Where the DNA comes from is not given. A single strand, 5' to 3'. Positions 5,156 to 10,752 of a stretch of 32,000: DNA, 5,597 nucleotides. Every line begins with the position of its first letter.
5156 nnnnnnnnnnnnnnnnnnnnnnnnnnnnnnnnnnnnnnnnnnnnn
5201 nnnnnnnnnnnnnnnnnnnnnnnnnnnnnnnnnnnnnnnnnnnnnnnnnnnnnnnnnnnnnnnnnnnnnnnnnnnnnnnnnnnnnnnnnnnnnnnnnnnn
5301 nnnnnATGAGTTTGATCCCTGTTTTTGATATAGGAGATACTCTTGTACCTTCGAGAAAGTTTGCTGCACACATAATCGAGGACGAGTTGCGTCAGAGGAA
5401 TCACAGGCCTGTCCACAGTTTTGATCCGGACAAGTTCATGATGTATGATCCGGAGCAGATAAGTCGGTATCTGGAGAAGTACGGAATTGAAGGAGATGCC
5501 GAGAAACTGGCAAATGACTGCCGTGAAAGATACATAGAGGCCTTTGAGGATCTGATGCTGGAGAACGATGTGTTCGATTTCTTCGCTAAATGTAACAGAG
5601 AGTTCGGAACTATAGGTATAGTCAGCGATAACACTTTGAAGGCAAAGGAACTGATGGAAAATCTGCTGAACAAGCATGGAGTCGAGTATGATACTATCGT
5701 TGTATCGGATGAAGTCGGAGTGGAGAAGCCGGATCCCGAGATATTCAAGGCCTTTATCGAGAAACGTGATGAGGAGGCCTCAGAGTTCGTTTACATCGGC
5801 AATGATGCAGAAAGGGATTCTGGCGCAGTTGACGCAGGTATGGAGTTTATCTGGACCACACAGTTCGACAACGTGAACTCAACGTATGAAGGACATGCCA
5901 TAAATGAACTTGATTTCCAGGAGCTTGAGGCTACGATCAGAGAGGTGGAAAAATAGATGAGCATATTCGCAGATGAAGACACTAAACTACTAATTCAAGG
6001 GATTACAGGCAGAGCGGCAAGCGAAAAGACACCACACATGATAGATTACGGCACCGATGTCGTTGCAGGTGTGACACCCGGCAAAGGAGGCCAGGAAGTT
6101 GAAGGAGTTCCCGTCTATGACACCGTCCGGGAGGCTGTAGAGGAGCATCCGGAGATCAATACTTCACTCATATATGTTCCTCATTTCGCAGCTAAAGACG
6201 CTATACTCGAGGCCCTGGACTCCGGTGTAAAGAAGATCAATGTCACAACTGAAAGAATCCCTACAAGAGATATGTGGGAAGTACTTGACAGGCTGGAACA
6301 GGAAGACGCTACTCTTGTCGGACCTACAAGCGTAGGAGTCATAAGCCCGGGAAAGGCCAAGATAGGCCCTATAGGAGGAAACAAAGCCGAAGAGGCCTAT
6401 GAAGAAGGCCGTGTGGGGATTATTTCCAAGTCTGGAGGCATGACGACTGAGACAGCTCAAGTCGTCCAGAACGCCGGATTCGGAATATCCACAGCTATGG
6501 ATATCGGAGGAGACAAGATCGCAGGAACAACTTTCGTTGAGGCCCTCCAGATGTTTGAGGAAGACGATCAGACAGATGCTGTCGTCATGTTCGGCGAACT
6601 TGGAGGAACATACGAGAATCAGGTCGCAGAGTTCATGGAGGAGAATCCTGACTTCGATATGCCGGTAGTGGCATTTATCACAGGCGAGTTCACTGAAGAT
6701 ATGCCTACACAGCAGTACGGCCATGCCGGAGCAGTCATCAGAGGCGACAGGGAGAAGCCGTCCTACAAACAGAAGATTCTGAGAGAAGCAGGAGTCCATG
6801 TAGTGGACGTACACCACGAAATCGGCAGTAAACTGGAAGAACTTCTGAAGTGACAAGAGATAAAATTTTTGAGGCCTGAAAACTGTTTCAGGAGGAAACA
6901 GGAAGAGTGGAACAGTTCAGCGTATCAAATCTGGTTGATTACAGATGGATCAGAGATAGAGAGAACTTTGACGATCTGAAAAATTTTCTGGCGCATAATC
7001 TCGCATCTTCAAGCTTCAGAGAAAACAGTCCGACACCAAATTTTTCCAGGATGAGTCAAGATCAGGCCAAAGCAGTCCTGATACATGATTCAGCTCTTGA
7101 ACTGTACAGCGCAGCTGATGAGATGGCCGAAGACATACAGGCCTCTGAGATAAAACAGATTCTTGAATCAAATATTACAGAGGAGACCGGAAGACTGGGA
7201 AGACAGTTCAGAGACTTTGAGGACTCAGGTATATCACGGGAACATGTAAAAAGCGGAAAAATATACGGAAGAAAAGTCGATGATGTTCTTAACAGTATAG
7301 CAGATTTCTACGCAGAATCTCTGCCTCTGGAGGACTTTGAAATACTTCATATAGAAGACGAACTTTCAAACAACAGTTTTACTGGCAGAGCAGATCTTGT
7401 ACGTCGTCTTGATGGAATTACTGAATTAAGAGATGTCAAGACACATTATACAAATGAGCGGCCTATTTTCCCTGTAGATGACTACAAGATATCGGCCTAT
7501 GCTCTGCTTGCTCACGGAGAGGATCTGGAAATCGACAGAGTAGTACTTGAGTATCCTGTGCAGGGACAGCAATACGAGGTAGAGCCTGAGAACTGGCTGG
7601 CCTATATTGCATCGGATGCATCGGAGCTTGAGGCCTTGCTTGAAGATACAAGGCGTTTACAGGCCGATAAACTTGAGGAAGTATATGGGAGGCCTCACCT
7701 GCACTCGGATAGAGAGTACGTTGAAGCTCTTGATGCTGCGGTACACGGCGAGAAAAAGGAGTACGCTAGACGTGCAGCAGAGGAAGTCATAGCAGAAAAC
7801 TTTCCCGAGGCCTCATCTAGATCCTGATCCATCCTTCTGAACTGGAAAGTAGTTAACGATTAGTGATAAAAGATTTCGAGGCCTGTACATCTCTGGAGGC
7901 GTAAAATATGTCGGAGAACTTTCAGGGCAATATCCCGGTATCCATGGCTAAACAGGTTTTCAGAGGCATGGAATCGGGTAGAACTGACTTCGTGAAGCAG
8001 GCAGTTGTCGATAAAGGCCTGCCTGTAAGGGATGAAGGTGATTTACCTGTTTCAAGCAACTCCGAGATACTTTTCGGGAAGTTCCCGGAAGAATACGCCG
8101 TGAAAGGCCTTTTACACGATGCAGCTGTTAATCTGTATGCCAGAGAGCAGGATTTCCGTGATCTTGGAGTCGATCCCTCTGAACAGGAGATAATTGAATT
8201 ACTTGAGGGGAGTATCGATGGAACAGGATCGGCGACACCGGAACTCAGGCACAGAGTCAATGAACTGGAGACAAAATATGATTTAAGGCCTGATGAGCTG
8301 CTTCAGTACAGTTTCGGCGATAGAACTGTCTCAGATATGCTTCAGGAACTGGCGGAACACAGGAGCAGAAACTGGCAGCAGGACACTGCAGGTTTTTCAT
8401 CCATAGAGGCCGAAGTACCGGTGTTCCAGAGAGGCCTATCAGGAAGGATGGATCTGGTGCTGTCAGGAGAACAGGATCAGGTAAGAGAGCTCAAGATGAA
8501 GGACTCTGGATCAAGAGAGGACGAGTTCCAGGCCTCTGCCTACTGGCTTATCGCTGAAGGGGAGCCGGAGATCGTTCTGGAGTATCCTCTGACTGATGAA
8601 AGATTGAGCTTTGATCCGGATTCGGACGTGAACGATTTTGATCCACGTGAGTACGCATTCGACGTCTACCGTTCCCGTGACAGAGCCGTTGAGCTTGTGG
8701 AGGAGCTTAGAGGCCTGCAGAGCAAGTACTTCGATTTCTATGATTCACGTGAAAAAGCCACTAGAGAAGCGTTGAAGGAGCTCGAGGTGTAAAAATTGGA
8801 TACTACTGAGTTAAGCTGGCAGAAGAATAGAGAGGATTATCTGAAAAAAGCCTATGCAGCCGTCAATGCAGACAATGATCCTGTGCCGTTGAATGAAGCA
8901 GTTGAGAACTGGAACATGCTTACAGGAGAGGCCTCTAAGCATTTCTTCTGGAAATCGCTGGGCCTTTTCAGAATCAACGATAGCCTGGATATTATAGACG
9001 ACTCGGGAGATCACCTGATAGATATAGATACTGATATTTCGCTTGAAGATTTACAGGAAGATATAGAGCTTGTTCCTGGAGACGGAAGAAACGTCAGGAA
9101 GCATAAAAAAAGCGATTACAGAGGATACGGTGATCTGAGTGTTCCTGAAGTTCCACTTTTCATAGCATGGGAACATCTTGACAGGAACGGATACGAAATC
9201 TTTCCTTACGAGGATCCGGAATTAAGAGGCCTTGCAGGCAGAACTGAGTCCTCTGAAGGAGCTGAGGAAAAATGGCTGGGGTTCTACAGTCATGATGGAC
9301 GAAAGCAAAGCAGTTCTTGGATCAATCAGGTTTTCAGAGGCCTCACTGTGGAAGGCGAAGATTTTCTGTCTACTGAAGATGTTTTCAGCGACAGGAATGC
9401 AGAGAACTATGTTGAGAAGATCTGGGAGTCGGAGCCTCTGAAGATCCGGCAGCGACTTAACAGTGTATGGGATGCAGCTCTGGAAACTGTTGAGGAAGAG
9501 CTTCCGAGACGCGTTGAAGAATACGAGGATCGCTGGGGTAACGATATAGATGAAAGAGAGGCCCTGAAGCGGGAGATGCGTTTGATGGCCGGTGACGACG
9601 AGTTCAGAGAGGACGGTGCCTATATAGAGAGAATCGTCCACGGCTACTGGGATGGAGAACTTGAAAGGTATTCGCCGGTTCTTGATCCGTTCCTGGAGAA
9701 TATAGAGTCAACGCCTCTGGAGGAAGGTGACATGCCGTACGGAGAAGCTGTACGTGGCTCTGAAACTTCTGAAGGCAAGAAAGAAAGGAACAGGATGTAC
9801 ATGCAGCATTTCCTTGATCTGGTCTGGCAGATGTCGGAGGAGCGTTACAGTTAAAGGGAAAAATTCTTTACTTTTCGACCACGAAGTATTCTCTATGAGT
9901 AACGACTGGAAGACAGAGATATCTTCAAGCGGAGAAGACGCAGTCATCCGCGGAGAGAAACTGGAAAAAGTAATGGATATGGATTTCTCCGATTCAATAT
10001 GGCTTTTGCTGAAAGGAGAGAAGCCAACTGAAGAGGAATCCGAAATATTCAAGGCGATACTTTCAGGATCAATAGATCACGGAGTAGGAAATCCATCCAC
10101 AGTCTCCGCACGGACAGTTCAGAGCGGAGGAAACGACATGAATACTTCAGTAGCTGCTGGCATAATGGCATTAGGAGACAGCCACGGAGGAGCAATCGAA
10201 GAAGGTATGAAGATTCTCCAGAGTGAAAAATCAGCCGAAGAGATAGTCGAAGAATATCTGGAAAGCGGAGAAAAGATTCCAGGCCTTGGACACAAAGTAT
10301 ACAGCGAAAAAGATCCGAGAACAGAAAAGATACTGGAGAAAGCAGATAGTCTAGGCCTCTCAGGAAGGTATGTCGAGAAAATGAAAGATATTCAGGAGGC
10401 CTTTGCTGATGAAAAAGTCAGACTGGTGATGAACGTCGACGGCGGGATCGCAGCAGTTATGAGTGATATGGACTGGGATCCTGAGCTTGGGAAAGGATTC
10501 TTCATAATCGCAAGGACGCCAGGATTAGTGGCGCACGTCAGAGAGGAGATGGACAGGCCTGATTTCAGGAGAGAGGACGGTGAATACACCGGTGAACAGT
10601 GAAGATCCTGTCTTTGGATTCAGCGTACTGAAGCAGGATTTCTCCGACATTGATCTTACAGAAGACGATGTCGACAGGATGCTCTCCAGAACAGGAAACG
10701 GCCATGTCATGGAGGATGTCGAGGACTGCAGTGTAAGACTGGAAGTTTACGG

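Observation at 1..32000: Extreme over-representation of the palindrome AGGCCT (extended consensus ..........) in all codon phases and in intergenic DNA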

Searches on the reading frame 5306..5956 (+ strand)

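Call 25: search_protein_families(library=pfam, proteins=[window:5306-5956:+], max_evalue=0.01)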
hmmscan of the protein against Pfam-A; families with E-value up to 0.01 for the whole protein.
window:5306-5956:+ (216 aa): 2 families
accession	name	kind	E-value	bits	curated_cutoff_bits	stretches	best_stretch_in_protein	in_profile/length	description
PF13419.12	HAD_2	-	1.5e-14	55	23.8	1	6-183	2-177/178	Haloacid dehalogenase-like hydrolase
PF00702.32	Hydrolase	-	1.7e-09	38.8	26.4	1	6-171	5-183/191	haloacid dehalogenase-like hydrolase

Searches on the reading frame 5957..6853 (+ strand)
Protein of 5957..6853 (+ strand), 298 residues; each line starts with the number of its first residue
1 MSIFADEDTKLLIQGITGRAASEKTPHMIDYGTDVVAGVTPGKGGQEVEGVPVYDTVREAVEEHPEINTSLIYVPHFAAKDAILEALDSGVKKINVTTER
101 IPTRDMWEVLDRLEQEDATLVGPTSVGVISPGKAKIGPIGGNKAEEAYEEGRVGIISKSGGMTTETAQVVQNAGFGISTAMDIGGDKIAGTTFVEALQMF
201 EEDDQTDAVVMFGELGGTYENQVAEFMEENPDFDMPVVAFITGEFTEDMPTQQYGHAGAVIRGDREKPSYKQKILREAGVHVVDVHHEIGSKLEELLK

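Call 6: search_protein_families(library=pfam, proteins=[window:5957-6853:+])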
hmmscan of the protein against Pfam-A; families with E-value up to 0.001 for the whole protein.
window:5957-6853:+ (298 aa): 4 families
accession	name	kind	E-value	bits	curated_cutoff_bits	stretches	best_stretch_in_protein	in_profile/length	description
PF02629.25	CoA_binding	-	9.9e-26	90.8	22.3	1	6-99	1-96/97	CoA binding domain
PF00549.24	Ligase_CoA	-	5.9e-17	62.4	24.5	1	156-276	1-123/128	CoA-ligase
PF13607.11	Succ_CoA_lig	-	2.4e-10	40.8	27.4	1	150-288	1-130/138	Succinyl-CoA ligase like flavodoxin domain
PF13380.12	CoA_binding_2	-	0.00023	22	22.8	0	36-129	30-114/116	CoA binding domain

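Call 24: find_encoding_contigs(protein=window:5957-6853:+, flank=10000, max_places=10)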
Protein window:5957-6853:+ (298 aa): no gene with exactly this product is on record in the collection.

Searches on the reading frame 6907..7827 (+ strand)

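Call 6: search_protein_families(library=pfam, proteins=[window:6907-7827:+])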
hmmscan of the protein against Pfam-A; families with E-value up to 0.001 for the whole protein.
window:6907-7827:+ (306 aa): 1 family
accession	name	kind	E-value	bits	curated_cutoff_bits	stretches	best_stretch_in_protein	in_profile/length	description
PF12705.13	PDDEXK_1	-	0.00057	20.3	22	1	59-256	41-224/247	PD-(D/E)XK nuclease superfamily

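Call 45: search_protein_families(library=ncbifam, proteins=[window:6907-7827:+], max_evalue=0.01)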
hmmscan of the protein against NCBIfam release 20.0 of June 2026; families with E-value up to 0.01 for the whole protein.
window:6907-7827:+ (306 aa): 0 families

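Call 46: search_protein_families(library=padloc, proteins=[window:6907-7827:+], max_evalue=0.01)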
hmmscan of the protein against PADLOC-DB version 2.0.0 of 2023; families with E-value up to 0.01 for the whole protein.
window:6907-7827:+ (306 aa): 1 family
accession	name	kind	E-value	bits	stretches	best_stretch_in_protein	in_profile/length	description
PDLC01250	Cas4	-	0.0021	16.4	1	120-229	33-128/168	"CAS-I,CAS-II,CAS-III,CAS-IV,CAS-V,CAS-VI; acquisition_associated"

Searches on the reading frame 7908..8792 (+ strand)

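Call 25: search_protein_families(library=pfam, proteins=[window:7908-8792:+], max_evalue=0.01)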
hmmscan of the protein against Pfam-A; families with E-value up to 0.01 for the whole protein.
window:7908-8792:+ (294 aa): 1 family
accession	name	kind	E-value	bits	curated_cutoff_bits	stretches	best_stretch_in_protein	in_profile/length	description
PF12705.13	PDDEXK_1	-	0.00025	21.5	22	1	108-219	58-172/247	PD-(D/E)XK nuclease superfamily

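Call 45: search_protein_families(library=ncbifam, proteins=[window:7908-8792:+], max_evalue=0.01)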
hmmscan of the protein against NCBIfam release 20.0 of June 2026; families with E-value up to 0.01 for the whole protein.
window:7908-8792:+ (294 aa): 0 families

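Call 46: search_protein_families(library=padloc, proteins=[window:7908-8792:+], max_evalue=0.01)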
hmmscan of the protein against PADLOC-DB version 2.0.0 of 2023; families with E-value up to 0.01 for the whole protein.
window:7908-8792:+ (294 aa): 2 families
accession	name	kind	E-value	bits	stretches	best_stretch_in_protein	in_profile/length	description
PDLC01250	Cas4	-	1.6e-05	23.2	1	145-223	37-108/168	"CAS-I,CAS-II,CAS-III,CAS-IV,CAS-V,CAS-VI; acquisition_associated"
PDLC00943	Cas4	-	0.0054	14.7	1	163-222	52-117/180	CRISPR-associated protein Cas4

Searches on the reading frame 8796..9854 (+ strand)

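Call 6: search_protein_families(library=pfam, proteins=[window:8796-9854:+])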
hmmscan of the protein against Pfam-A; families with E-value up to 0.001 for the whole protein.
window:8796-9854:+ (352 aa): 0 families

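Call 45: search_protein_families(library=ncbifam, proteins=[window:8796-9854:+], max_evalue=0.01)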
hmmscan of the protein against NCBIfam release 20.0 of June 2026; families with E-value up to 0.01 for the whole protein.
window:8796-9854:+ (352 aa): 0 families

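Call 46: search_protein_families(library=padloc, proteins=[window:8796-9854:+], max_evalue=0.01)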
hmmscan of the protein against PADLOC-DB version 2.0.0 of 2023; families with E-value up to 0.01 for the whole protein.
window:8796-9854:+ (352 aa): 1 family
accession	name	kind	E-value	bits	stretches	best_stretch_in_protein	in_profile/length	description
PDLC03841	LeoBC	-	0.0015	15.8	1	165-254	351-437/601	-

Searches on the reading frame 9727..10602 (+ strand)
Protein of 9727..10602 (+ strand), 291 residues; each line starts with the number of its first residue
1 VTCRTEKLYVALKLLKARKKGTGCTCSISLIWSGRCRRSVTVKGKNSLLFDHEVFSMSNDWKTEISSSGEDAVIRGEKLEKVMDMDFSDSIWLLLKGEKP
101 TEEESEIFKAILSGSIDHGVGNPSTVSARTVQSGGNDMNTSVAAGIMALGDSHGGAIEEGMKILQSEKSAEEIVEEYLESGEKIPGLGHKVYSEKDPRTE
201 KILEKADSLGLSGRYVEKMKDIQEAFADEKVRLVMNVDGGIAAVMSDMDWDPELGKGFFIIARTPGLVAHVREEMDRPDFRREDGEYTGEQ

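Call 25: search_protein_families(library=pfam, proteins=[window:9727-10602:+], max_evalue=0.01)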
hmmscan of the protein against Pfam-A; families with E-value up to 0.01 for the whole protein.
window:9727-10602:+ (291 aa): 2 families
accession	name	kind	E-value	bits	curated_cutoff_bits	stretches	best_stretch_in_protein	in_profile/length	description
PF00285.26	Citrate_synt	-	3.1e-40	138.8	27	1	78-276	140-349/357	Citrate synthase, C-terminal domain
PF02016.21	Peptidase_S66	-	0.0021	18.6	25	1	186-243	28-78/121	LD-carboxypeptidase N-terminal domain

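Call 31: find_related_loci(query=window:9727-10602:+, collection=metagenome_contigs, flank=10000)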
Query window:9727-10602:+ (291 aa) in metagenome_contigs; peptide patterns used: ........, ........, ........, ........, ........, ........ (x = any residue, [..] = any of these).
182 stretches matched a pattern; 4 encode a relative of the query (tblastn E <= 1e-3); 4 distinct loci.
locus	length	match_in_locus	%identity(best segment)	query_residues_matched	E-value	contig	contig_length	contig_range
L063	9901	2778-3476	76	59-291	5e-121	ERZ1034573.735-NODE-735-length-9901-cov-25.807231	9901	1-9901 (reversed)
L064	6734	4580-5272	71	60-290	1e-113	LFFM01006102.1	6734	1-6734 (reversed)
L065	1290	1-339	77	178-290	3e-60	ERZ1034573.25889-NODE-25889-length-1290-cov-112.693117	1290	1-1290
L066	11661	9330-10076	40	61-291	7e-55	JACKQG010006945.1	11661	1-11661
